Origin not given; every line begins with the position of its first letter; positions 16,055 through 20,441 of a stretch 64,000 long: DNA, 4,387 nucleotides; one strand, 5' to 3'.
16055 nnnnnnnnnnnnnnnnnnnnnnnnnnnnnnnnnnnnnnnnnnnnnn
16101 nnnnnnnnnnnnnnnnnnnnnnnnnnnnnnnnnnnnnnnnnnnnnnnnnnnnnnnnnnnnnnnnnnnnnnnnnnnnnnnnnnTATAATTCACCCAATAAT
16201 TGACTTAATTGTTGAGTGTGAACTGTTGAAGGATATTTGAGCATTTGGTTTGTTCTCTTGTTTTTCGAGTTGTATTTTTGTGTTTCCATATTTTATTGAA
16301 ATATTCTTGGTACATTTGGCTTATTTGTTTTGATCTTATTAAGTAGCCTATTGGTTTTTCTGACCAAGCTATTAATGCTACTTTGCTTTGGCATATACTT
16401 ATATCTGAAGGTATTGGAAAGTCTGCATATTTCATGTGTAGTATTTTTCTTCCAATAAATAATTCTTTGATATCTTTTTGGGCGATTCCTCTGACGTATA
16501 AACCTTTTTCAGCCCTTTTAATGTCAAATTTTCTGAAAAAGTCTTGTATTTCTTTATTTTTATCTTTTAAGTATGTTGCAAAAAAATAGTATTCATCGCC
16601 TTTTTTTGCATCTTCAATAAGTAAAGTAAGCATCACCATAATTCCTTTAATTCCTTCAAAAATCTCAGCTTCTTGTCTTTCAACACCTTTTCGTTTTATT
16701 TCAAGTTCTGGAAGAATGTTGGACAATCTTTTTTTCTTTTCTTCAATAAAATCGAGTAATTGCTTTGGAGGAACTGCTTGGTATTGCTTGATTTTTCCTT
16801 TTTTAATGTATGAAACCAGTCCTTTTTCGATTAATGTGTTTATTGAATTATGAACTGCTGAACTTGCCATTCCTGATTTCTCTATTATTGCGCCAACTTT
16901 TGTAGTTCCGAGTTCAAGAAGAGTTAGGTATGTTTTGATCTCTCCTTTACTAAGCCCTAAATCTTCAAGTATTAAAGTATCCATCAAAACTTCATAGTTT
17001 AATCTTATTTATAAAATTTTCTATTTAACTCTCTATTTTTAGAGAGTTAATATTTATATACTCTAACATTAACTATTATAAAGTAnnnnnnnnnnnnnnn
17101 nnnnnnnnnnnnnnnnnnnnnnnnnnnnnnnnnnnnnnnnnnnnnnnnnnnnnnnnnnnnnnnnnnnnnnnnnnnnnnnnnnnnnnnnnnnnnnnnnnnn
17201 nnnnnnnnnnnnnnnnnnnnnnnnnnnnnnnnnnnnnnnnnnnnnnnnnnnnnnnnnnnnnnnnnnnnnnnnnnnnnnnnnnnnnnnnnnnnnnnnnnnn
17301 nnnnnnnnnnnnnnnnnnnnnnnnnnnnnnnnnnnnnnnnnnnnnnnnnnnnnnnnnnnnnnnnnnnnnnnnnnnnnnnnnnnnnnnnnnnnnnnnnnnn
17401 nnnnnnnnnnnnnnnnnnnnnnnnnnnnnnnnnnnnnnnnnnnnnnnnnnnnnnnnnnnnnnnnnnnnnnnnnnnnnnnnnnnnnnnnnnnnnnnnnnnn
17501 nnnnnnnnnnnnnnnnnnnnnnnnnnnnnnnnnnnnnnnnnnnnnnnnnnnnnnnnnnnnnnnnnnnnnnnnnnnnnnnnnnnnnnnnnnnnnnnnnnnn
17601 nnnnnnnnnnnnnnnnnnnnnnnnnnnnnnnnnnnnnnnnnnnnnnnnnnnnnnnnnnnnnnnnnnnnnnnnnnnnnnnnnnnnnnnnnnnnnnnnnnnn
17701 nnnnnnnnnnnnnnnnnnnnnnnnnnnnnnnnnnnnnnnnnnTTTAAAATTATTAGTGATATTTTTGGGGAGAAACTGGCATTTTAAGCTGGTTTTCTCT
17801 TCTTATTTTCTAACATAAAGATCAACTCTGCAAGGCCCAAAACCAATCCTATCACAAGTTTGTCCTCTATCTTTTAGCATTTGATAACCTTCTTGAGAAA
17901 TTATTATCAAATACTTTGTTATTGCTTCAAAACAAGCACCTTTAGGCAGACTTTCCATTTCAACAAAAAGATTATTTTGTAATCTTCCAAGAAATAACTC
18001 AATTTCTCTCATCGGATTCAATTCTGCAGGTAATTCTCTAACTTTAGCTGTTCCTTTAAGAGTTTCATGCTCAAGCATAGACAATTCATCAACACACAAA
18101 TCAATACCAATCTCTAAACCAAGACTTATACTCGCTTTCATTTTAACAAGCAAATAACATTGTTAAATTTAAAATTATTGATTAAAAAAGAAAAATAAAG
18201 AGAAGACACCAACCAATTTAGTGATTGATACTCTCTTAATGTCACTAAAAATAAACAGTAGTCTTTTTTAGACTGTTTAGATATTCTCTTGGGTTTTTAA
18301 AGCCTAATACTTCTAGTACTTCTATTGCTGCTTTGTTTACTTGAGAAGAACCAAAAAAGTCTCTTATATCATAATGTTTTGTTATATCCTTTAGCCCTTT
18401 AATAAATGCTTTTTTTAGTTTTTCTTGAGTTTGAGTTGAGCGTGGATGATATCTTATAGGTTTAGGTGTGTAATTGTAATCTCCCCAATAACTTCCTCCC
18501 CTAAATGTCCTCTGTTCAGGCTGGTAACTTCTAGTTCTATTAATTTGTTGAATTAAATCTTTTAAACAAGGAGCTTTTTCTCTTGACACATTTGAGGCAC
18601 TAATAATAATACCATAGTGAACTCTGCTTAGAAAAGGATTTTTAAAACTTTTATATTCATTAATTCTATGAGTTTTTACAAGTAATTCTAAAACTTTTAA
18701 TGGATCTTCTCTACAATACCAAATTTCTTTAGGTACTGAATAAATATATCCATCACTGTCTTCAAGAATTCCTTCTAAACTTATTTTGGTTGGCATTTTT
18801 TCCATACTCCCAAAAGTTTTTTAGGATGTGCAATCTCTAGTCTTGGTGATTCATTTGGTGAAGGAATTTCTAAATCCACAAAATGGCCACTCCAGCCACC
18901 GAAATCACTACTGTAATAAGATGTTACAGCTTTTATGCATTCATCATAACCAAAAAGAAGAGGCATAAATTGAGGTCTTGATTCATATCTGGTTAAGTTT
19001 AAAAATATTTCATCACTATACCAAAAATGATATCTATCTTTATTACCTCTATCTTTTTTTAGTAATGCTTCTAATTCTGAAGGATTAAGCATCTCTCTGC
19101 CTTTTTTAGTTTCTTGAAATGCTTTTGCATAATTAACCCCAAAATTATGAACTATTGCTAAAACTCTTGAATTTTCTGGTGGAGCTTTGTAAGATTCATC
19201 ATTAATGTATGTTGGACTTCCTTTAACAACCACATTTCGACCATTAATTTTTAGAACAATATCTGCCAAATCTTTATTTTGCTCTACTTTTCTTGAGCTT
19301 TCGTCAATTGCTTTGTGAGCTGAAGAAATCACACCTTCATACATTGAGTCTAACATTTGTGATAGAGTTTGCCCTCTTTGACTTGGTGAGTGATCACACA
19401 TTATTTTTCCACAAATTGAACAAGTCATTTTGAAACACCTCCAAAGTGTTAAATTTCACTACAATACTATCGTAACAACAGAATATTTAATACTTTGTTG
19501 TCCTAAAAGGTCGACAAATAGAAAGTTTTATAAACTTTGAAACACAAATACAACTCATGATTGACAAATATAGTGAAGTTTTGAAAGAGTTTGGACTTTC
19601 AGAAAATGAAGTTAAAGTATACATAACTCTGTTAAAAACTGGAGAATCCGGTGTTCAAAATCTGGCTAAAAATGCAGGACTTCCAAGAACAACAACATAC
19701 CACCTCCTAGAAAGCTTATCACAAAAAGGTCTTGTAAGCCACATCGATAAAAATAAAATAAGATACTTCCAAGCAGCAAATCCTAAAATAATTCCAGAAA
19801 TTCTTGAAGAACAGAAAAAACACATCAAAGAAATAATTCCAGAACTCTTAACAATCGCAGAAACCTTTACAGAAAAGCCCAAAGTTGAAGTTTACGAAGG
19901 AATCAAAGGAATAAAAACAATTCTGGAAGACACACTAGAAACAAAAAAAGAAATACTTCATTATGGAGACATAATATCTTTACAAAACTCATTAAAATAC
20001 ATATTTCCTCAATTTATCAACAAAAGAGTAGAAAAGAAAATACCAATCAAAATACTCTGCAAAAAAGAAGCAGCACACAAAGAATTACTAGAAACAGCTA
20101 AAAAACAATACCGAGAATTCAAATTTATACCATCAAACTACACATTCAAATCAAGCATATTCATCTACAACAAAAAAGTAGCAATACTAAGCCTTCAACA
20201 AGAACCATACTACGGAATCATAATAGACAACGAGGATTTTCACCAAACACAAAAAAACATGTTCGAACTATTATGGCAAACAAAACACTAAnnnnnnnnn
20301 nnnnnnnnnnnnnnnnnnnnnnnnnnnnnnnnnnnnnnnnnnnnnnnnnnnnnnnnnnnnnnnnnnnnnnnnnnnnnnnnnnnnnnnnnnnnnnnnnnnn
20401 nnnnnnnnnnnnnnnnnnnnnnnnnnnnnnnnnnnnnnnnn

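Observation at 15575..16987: RelE-like toxin module embedded in a recurring small-wH-protein plus TrmB-regulator neighbourhood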

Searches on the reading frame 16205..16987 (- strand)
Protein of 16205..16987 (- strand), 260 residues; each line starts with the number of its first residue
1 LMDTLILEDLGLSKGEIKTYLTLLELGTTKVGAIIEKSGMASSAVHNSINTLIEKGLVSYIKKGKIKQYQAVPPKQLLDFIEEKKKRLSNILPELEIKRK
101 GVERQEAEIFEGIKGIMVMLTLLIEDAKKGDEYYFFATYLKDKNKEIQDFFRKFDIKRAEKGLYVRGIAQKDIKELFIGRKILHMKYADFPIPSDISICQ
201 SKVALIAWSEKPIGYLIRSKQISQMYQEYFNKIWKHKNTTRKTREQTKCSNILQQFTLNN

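Call 3: search_protein_families(library=pfam, proteins=[window:16205-16987:-], max_evalue=0.1)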
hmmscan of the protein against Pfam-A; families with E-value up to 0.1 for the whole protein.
window:16205-16987:- (260 aa): 9 families
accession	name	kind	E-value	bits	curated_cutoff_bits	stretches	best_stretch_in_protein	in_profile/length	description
PF01978.25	TrmB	-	1.2e-13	51.2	25.6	1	7-75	1-68/68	Sugar-specific transcriptional regulator TrmB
PF09339.16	HTH_IclR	-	0.00016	21.8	22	1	30-59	20-49/52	IclR helix-turn-helix domain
PF08221.17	HTH_9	-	0.0016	19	23.4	1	21-62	20-61/62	RNA polymerase III subunit RPC82 helix-turn-helix domain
PF03965.22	Penicillinase_R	-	0.0031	18.3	22.6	1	31-73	20-66/115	Penicillinase repressor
PF13412.12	HTH_24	-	0.0034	17.3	21.9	1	33-58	22-47/48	Winged helix-turn-helix DNA-binding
PF12802.13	MarR_2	-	0.0055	17.3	27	1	30-59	22-51/61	MarR family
PF11672.13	DUF3268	-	0.018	15.8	28.4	1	174-243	18-85/121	zinc-finger-containing domain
PF01047.28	MarR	-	0.018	15.4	24.6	1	21-59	10-48/59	MarR family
PF01022.26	HTH_5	-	0.046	14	22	0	21-60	8-47/47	Bacterial regulatory protein, arsR family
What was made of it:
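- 16205..16984 (-): TrmB-like regulator 2, convergent with the toxin across a 22-bp gap: a neighbour, not part of the module. PF01978, E = 1e-13 (call 3).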

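Call 7: search_protein_families(library=ncbifam, proteins=[window:16205-16984:-], max_evalue=0.1)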
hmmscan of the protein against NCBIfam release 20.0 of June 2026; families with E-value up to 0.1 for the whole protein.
window:16205-16984:- (259 aa): 9 families
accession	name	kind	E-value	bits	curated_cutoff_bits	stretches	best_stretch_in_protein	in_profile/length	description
NF040851.1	tran_reg_TrmB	equivalog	1.5e-08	34.2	600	1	5-105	10-106/338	HTH-type sugar-sensing transcriptional regulator TrmB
NF047390.1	TransRegTrmBL1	equivalog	3.7e-08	32.7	650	1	6-83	10-86/341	HTH-type sugar sensing transcriptional regulator TrmBL1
NF040939.2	trans_reg_lrs14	equivalog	2.4e-05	24.3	90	1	10-64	18-73/103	Lrs14 family HTH-type transcriptional regulator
NF041141.1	tran_reg_TrmBL2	equivalog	6.2e-05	22.6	530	1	4-102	9-104/264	HTH-type transcriptional regulator TrmBL2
NF053606.1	Sta1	subfamily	0.00011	22.2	80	1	10-64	17-71/100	Sta1 family transcriptional regulator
NF047392.1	TransRegTrmBHalo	equivalog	0.00021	20.4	500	1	8-121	15-123/349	HTH-type sugar sensing transcriptional regulator TrmB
NF033788.1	HTH_metalloreg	subfamily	0.00027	20.7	55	1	21-73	18-71/77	metalloregulator ArsR/SmtB family transcription factor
NF001100.0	PRK00133.1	equivalog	0.001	17.7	587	1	130-240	187-286/676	methionine--tRNA ligase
TIGR01884.1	cas_HTH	subfamily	0.014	14.7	60.2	1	8-67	137-197/202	CRISPR-associated CARF protein Csa3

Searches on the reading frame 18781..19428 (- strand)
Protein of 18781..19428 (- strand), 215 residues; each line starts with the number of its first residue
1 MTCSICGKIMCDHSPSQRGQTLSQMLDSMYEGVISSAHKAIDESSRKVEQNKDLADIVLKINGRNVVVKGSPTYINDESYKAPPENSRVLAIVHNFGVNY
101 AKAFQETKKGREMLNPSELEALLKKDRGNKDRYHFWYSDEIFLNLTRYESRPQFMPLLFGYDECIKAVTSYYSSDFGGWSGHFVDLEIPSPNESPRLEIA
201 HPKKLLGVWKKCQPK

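Call 3: search_protein_families(library=pfam, proteins=[window:18781-19428:-], max_evalue=0.1)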
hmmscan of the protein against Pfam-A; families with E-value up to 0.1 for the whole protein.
window:18781-19428:- (215 aa): 1 family
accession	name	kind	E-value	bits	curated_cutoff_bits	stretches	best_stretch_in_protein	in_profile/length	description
PF24718.1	HTH_73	-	0.085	13.2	27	0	78-118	11-49/71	HTH-like domain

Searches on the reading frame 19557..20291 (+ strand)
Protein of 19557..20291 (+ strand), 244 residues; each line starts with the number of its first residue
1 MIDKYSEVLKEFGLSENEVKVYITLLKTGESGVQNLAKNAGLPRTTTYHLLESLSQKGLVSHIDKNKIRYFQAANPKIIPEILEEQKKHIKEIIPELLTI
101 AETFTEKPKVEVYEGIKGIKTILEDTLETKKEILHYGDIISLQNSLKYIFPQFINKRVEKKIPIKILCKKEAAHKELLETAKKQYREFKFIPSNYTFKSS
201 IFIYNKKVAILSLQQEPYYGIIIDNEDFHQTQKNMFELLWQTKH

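Call 3: search_protein_families(library=pfam, proteins=[window:19557-20291:+], max_evalue=0.1)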
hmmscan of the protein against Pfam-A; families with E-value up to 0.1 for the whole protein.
window:19557-20291:+ (244 aa): 6 families
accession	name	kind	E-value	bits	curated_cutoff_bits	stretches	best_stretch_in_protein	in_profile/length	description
PF01978.25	TrmB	-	5.4e-19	68.3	25.6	1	9-75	1-66/68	Sugar-specific transcriptional regulator TrmB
PF09339.16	HTH_IclR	-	7.7e-07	29.2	22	1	29-61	17-49/52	IclR helix-turn-helix domain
PF03965.22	Penicillinase_R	-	0.009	16.8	22.6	1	15-72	2-63/115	Penicillinase repressor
PF08221.17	HTH_9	-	0.018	15.6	23.4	1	18-61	15-58/62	RNA polymerase III subunit RPC82 helix-turn-helix domain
PF13551.12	HTH_29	-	0.047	14.2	28.1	1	25-64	7-46/64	Winged helix-turn helix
PF22798.2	DUF5817_CT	-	0.069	13.5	29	0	29-62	14-47/54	DUF5817, C-terminal domain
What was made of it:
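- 19557..20291 (+): TrmB-like regulator 3, with no small gene beside it. PF01978, E = 5e-19 (call 3).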

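Call 7: search_protein_families(library=ncbifam, proteins=[window:19557-20291:+], max_evalue=0.1)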
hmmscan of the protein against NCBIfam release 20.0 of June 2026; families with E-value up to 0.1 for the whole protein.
window:19557-20291:+ (244 aa): 13 families
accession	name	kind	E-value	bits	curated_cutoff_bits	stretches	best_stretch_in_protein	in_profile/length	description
NF047390.1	TransRegTrmBL1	equivalog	4.1e-13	49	650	1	7-161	8-156/341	HTH-type sugar sensing transcriptional regulator TrmBL1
NF047392.1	TransRegTrmBHalo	equivalog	1.7e-09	37.2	500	1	5-169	9-166/349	HTH-type sugar sensing transcriptional regulator TrmB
TIGR01884.1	cas_HTH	subfamily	1.1e-08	34.7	60.2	1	8-68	134-195/202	CRISPR-associated CARF protein Csa3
NF040851.1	tran_reg_TrmB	equivalog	2.5e-08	33.4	600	1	4-112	6-113/338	HTH-type sugar-sensing transcriptional regulator TrmB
NF053606.1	Sta1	subfamily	8.5e-06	25.8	80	1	12-66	16-70/100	Sta1 family transcriptional regulator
NF040939.2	trans_reg_lrs14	equivalog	2.3e-05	24.4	90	1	12-66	17-72/103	Lrs14 family HTH-type transcriptional regulator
NF041141.1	tran_reg_TrmBL2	equivalog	3.6e-05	23.4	530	1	3-174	4-186/264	HTH-type transcriptional regulator TrmBL2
NF033788.1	HTH_metalloreg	subfamily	0.0003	20.6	55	1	22-78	17-73/77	metalloregulator ArsR/SmtB family transcription factor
NF008601.2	PRK11569.1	equivalog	0.0015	17.8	380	1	31-63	46-78/276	glyoxylate bypass operon transcriptional repressor IclR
NF007342.0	PRK09834.1-4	equivalog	0.0039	16.2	251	1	25-65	24-64/263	DNA-binding transcriptional regulator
NF007341.0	PRK09834.1-3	equivalog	0.005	16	269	1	26-63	23-60/274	DNA-binding transcriptional regulator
NF007339.0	PRK09834.1-1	equivalog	0.029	13.7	299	1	24-62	32-70/271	DNA-binding transcriptional regulator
NF003210.0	PRK04172.1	equivalog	0.029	13.2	350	1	14-75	4-65/496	phenylalanine--tRNA ligase subunit alpha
